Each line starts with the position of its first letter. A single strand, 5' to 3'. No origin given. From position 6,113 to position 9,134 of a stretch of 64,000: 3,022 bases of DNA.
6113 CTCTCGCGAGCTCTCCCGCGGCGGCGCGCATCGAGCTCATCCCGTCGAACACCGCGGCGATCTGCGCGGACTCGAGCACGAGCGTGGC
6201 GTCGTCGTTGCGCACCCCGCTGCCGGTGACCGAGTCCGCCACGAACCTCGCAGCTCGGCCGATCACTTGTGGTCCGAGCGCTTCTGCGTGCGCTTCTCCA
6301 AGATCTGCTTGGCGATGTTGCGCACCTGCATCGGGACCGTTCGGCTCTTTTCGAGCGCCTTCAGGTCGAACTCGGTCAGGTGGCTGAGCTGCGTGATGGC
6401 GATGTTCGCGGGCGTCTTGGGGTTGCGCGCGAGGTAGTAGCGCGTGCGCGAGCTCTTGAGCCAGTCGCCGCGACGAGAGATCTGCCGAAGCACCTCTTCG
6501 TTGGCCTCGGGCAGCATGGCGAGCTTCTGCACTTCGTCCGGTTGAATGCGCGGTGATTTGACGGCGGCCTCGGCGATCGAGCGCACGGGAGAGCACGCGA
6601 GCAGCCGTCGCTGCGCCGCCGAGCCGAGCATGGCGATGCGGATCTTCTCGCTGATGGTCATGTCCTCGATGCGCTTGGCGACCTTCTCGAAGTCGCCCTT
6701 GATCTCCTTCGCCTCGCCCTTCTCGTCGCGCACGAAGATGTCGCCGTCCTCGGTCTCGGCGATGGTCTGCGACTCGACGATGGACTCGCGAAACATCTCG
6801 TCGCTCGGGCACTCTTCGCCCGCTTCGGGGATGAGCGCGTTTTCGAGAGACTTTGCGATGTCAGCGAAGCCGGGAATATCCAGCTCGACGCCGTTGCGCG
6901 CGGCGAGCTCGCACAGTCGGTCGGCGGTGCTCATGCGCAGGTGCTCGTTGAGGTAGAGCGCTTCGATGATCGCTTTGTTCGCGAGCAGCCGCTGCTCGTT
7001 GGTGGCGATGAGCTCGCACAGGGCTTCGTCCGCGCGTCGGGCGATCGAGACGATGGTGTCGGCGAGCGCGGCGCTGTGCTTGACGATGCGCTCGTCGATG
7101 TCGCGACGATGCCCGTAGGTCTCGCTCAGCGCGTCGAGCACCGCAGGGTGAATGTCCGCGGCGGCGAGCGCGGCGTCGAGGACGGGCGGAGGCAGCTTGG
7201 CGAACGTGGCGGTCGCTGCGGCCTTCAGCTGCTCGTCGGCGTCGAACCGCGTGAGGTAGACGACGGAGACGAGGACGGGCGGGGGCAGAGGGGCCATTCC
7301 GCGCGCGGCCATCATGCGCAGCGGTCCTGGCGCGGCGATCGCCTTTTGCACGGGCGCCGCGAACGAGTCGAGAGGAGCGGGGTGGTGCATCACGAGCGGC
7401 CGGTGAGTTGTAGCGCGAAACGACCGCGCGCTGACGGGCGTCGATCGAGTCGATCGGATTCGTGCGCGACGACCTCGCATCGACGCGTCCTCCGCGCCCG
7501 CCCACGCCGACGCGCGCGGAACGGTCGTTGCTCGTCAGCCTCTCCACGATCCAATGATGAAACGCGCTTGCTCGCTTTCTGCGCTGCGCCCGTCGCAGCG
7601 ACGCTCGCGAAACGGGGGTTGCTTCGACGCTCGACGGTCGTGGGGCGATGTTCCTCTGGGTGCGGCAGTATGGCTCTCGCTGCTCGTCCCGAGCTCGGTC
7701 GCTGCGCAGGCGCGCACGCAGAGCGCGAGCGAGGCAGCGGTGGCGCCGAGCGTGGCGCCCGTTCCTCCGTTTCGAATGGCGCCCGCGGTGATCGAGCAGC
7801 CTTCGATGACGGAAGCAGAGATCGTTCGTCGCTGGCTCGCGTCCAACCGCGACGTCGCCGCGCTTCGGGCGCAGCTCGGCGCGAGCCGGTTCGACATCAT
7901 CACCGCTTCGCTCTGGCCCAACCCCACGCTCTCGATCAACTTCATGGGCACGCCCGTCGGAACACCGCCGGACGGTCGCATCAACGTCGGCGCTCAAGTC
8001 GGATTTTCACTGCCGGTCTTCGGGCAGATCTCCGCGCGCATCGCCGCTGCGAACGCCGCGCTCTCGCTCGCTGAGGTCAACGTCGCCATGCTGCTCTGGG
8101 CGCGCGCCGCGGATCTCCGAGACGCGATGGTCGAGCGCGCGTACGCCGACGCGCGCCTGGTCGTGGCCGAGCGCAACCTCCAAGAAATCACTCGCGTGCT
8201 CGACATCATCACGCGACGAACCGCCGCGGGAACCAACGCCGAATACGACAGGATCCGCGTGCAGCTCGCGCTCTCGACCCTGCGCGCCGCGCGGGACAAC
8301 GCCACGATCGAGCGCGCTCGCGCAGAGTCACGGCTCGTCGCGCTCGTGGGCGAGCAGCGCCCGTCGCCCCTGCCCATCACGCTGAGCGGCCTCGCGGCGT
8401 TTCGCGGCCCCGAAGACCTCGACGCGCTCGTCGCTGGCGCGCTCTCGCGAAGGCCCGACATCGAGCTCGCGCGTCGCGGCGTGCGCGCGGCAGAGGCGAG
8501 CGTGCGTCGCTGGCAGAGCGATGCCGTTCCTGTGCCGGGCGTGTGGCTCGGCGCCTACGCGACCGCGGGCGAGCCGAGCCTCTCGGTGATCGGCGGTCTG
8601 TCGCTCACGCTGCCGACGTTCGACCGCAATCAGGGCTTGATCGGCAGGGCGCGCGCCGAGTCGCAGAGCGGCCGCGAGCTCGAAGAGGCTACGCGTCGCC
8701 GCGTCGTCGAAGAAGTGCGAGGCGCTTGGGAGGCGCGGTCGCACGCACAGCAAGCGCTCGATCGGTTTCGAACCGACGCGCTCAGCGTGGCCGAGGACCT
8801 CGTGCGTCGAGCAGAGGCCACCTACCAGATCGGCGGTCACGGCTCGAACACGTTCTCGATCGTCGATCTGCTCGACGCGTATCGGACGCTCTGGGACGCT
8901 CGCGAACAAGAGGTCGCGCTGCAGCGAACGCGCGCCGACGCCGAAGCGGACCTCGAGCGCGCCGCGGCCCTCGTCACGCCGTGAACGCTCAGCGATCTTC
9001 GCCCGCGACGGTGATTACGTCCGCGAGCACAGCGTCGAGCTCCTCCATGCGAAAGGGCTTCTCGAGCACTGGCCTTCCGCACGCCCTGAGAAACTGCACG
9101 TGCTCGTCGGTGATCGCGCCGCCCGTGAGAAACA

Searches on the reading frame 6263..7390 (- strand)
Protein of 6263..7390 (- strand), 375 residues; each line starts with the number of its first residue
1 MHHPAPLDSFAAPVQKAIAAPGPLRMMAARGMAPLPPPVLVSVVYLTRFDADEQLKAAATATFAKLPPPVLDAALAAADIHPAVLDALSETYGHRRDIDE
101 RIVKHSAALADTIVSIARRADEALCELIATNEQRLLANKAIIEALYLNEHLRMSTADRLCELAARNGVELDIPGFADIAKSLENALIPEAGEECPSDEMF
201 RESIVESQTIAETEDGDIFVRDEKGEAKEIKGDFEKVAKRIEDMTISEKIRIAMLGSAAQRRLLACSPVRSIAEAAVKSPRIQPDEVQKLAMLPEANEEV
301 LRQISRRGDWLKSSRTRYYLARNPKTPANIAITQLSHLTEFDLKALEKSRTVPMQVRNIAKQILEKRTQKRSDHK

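Call 3: search_protein_families(library=pfam, proteins=[window:6263-7390:-], max_evalue=1)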
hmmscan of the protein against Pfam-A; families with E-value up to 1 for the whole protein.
window:6263-7390:- (375 aa): 0 families

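Call 4: search_protein_families(library=ncbifam, proteins=[window:6263-7390:-], max_evalue=1)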
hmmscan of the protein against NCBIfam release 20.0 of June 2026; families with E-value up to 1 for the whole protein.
window:6263-7390:- (375 aa): 0 families

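Call 10: find_homologous_proteins(query=window:6263-7390:-, max_evalue=0.001)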
Query window:6263-7390:- (375 aa): 362 proteins with E <= 0.001 among 8000 candidates; the best 120 are listed.
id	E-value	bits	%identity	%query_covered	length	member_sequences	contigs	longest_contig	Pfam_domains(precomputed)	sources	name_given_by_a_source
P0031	1.1e-228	776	96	100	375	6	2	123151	-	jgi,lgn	jgi:hypothetical protein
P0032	2.5e-208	709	95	93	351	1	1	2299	-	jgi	-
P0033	5.1e-201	685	84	100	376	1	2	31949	-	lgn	-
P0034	5.7e-196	669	83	99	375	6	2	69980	-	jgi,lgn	jgi:hypothetical protein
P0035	1.6e-195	667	88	93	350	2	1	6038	-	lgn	-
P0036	6.6e-195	665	81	100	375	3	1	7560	-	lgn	-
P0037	2.1e-194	664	88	93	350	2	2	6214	-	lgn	-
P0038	1.2e-187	641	78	100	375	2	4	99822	-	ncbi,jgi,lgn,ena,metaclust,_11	jgi:hypothetical protein|metaclust:\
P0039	1.7e-187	641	80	100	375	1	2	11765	-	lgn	-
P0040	4.8e-184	629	78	99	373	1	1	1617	-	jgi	jgi:hypothetical protein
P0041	1.5e-171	588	71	100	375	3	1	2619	-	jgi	jgi:hypothetical protein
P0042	1.5e-154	533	68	99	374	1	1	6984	-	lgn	-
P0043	2.2e-151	522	67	99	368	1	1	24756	-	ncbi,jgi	jgi:hypothetical protein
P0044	2.2e-149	516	65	99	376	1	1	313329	-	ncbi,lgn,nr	ncbi:MAG: hypothetical protein Q8Q09_28125 [Deltaproteobacteria bacterium]|nr:hypothetical protein [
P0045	2.5e-110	387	54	99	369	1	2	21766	-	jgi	jgi:hypothetical protein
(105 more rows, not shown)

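Call 12: find_encoding_contigs(protein=P0044, flank=8000, max_places=2)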
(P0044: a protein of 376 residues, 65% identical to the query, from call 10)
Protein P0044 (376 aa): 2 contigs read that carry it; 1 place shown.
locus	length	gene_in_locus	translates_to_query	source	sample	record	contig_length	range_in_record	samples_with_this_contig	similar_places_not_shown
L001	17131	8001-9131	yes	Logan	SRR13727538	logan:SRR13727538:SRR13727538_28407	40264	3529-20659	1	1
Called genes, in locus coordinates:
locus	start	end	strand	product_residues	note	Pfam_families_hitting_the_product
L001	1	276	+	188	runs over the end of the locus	-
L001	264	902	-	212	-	-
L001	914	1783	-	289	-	PF04116:FA_hydroxylase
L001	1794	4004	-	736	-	PF11617:Cu-binding_MopE, PF23759:GBD_T9SS_assoc (faint), PF04151:PPC (faint)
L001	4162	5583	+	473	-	PF00224:PK, PF02887:PK_C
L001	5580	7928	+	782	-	PF00512:HisKA (weak), PF02518:HATPase_c, PF00072:Response_reg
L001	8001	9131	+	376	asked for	-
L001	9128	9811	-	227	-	-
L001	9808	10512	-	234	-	-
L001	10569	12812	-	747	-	PF01494:FAD_binding_3, PF00724:Oxidored_FMN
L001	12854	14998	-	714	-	PF01839:FG-GAP (faint), PF13517:FG-GAP_3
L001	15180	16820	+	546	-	PF02776:TPP_enzyme_N, PF00205:TPP_enzyme_M, PF02775:TPP_enzyme_C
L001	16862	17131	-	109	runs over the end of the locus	PF11617:Cu-binding_MopE (faint)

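Call 21: find_related_loci(query=A1, collection=genome_contigs, flank=8000)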
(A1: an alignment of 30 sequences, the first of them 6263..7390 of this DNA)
Query A1 (375 aa) in genome_contigs; peptide patterns used: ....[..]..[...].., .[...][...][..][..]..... (x = any residue, [..] = any of these).
569 stretches matched a pattern; 427 encode a relative of the query (tblastn E <= 1e-3); the best 80 are kept; 80 distinct loci.
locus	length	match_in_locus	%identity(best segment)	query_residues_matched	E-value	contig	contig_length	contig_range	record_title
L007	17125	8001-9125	82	1-375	0e+0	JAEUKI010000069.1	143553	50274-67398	MAG: Myxococcales bacterium isolate new MAG-91 k141_1322390, whole genome shotgun sequence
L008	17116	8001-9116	81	1-372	0e+0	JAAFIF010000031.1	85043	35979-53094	MAG: Myxococcales bacterium isolate bin23.maxbin.ball.042 WN_Myxococcales_1_scaffold_206, whole genome shotgun sequence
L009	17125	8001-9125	78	1-375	0e+0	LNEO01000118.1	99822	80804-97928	MAG: Deltaproteobacteria bacterium Ga0077539 Ga0077539_1100.2, whole genome shotgun sequence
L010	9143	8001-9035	51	1-346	2e-107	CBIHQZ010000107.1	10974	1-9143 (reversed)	MAG TPA_asm: uncultured Myxococcales bacterium isolate SRR18156210_metabat2_47 genome assembly, contig: ERZ27336870.3802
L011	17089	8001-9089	45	1-367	3e-96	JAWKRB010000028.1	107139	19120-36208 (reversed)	MAG: Polyangiales bacterium isolate ABC2.114 ABC2.114.fa-28, whole genome shotgun sequence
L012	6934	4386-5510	43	1-370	2e-88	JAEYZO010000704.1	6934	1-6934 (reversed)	MAG: Proteobacteria bacterium isolate OH_CBlB_99 k127_2687687, whole genome shotgun sequence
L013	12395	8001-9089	43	1-367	2e-87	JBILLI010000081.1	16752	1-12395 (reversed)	MAG: Polyangiales bacterium isolate ME2017-07-27_3300044645_group7_bin3 Rohwer_bin1483_scaffold_2751_c1, whole genome sh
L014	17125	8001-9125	42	1-370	1e-86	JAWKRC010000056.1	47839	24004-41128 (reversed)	MAG: Polyangiales bacterium isolate ABC2.122 ABC2.122.fa-56, whole genome shotgun sequence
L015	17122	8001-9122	43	1-370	1e-84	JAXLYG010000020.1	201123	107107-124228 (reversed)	MAG: Polyangiales bacterium isolate STL-MYX7 C1.48.fa-20, whole genome shotgun sequence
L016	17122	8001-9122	43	1-370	6e-84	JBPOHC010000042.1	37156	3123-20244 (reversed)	MAG: Myxococcota bacterium isolate MAG_1 c_000000107011, whole genome shotgun sequence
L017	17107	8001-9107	42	1-374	7e-82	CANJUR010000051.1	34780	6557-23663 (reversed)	MAG: Deltaproteobacteria bacterium isolate RH-26jul17-416 genome assembly, contig: RH-26jul17-C2989, whole genome shotgu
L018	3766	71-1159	42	1-367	2e-81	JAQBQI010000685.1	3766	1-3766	MAG: Myxococcaceae bacterium isolate RYN_369 scaffold_2814238, whole genome shotgun sequence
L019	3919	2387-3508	41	1-370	2e-81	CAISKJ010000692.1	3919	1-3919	MAG: uncultured delta proteobacterium isolate KT_bin-2017 genome assembly, contig: bin-2017:0692/1849, whole genome shot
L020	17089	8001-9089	42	1-367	3e-80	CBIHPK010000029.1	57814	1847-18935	MAG TPA_asm: uncultured Myxococcaceae bacterium isolate SRR18156209_binner13_Refined_17 genome assembly, contig: ERZ2733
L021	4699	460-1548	42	1-367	1e-79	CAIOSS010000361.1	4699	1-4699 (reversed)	MAG: uncultured delta proteobacterium isolate Loclat_bin-08890 genome assembly, contig: bin-08890:0361/1467, whole genom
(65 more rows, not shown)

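Call 29: predict_structure(alignment_id=A1)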
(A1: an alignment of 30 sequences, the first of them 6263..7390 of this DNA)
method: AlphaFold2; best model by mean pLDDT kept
length: 375 residues; sequences in the alignment: 30
mean_pLDDT: 92.7   pTM: 0.85
mean pLDDT of the five models: 92.7, 92.7, 92.5, 92.5, 89.5
residues with pLDDT >= 90: 304; 70-90: 68; 50-70: 3; < 50: 0
segments of 3 or more residues with pLDDT < 50: none
pLDDT, mean of each block of 10 residues (from residue 1): 88 95 94 95 97 96 96 95 96 95 96 97 95 96 96 94 95 92 80 84 87 85 86 89 93 94 95 96 94 95 94 95 95 95 93 93 92 73
secondary structure, 60 per line:
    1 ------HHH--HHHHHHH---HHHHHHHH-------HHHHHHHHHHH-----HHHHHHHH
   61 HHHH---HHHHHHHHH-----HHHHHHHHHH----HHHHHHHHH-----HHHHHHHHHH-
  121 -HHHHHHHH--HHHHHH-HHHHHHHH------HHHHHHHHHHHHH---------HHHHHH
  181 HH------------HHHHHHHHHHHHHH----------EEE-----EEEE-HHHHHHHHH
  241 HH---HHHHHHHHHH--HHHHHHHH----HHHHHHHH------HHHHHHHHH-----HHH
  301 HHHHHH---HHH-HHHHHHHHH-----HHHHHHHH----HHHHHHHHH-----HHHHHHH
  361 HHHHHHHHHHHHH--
elements in order: H12-18 H22-29 H37-47 H53-64 H68-76 H82-91 H96-104 H110-119 H122-129 H132-137 H139-146 H153-165 H175-182 H195-208 E219-221 E227-230 H232-242 H246-255 H258-265 H270-277 H284-292 H298-306 H314-322 H328-335 H340-348 H354-373

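Call 34: fold_search(model_id=the predicted structure, library=pdb)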
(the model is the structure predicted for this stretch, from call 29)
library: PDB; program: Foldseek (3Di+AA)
matches with E <= 10: 914; with E <= 0.001: 0
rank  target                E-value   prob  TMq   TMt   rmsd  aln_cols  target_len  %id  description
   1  4rv1_C                1.2e-02  0.96  0.26  0.24  14.4       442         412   12  Crystal Structure of Engineered Protein. Northeast Structural Genomics Consortium (NESG) Target OR497. (released 2014-12-10)
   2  5mfl_B                2.0e-02  0.77  0.18  0.19  15.9       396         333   10  Designed armadillo repeat protein (KR)5_GS10_YIIIM6AII (released 2017-09-13)
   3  5mfm_C                2.1e-02  0.57  0.16  0.17  16.5       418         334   11  Designed armadillo repeat protein peptide fusion YIIIM6AII_GS11_(KR)5 (released 2017-09-13)
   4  5mfm_A                2.3e-02  0.54  0.15  0.16  16.7       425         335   10  Designed armadillo repeat protein peptide fusion YIIIM6AII_GS11_(KR)5 (released 2017-09-13)
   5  4wzw_A                4.0e-02  0.63  0.23  0.19  16.2       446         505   10  Crystal structure of human Puf-A in complex with DNA (released 2014-12-31)
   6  9ijj_AL               4.5e-02  0.75  0.21  0.18  15.5       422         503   12  In situ structure of the central apparatus in mouse sperm axoneme. (released 2025-06-04)
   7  9mg8_B                5.5e-02  0.10  0.08  0.08  25.2       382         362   14  Crystal Structure of b-iTHR-110 (released 2025-12-17)
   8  5mfl_A                6.0e-02  0.54  0.18  0.19  16.3       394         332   10  Designed armadillo repeat protein (KR)5_GS10_YIIIM6AII (released 2017-09-13)
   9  2c1m_A                6.8e-02  0.63  0.20  0.18  14.3       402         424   11  Nup50:importin-alpha complex (released 2005-11-23)
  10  5xah_C                6.8e-02  0.47  0.19  0.19  15.7       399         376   14  Crystal structure of human Importin4 (released 2018-02-14)
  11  5xbk_C                7.1e-02  0.69  0.23  0.23  13.9       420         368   12  Crystal structure of human Importin4 (released 2018-02-14)
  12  9fqr_Xr               7.1e-02  0.60  0.20  0.14  20.2       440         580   12  96-nm repeat of axonemal doublet microtubules from bovine sperm (released 2025-03-26)
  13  5ve8_B                7.1e-02  0.47  0.17  0.10  16.1       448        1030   10  Crystal structure of full-length Kluyveromyces lactis Kap123 with histone H3 1-28 (released 2017-11-01)
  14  5mfg_C                7.7e-02  0.23  0.12  0.14  18.2       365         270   12  Designed armadillo repeat protein YIIIM5AII in complex with peptide (RR)4 (released 2017-09-13)
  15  7ue2_A                8.1e-02  0.28  0.14  0.15  17.9       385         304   11  Crystal structure of designed helical repeat protein RPB_PLP3_R6 bound to PLPx6 peptide (released 2023-03-29)
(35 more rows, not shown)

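Call 59: search_solved_structures(query=A1, max_evalue=1)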
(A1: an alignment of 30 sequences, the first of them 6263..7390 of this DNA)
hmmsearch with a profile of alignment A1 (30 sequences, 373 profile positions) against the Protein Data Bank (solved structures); distinct sequences matched with E-value up to 1: 2.
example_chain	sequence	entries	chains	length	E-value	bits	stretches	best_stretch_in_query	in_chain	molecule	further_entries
2muu_A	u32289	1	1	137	0.46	12.8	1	50-121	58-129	Ubiquitin carboxyl-terminal hydrolase 28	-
6ry3_A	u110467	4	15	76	0.52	12.7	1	141-167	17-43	Protein WUSCHEL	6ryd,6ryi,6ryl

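Call 75: search_protein_families(library=padloc, proteins=[window:6263-7390:-], max_evalue=0.1)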
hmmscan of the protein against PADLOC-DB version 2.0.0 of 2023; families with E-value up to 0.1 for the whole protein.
window:6263-7390:- (375 aa): 0 families

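Call 76: search_protein_families(library=phrogs, proteins=[window:6263-7390:-], max_evalue=0.1)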
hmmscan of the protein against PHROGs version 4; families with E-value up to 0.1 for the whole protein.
window:6263-7390:- (375 aa): 0 families

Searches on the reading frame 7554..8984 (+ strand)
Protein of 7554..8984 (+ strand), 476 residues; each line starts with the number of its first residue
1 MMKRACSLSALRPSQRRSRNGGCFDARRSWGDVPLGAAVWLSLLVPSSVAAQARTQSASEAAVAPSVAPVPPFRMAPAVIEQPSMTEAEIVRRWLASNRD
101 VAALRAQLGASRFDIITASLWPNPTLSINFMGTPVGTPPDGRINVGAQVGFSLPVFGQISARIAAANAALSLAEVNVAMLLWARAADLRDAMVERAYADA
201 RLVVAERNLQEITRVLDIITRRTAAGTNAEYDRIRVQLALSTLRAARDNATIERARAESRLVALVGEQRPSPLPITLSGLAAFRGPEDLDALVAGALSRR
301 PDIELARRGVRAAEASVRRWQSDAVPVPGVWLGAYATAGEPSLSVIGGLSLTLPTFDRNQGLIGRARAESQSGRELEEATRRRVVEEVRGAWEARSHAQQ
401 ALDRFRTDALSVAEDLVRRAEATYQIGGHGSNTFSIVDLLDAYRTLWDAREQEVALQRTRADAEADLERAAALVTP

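Call 3: search_protein_families(library=pfam, proteins=[window:7554-8984:+], max_evalue=1)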
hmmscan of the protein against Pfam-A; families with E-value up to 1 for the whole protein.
window:7554-8984:+ (476 aa): 2 families
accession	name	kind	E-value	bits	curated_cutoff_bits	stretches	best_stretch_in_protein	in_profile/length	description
PF02321.23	OEP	-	4.2e-34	118.4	22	2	289-470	1-185/187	Outer membrane efflux protein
PF17706.6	DUF5552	-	0.21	11.8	25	1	43-121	76-145/217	Family of unknown function (DUF5552)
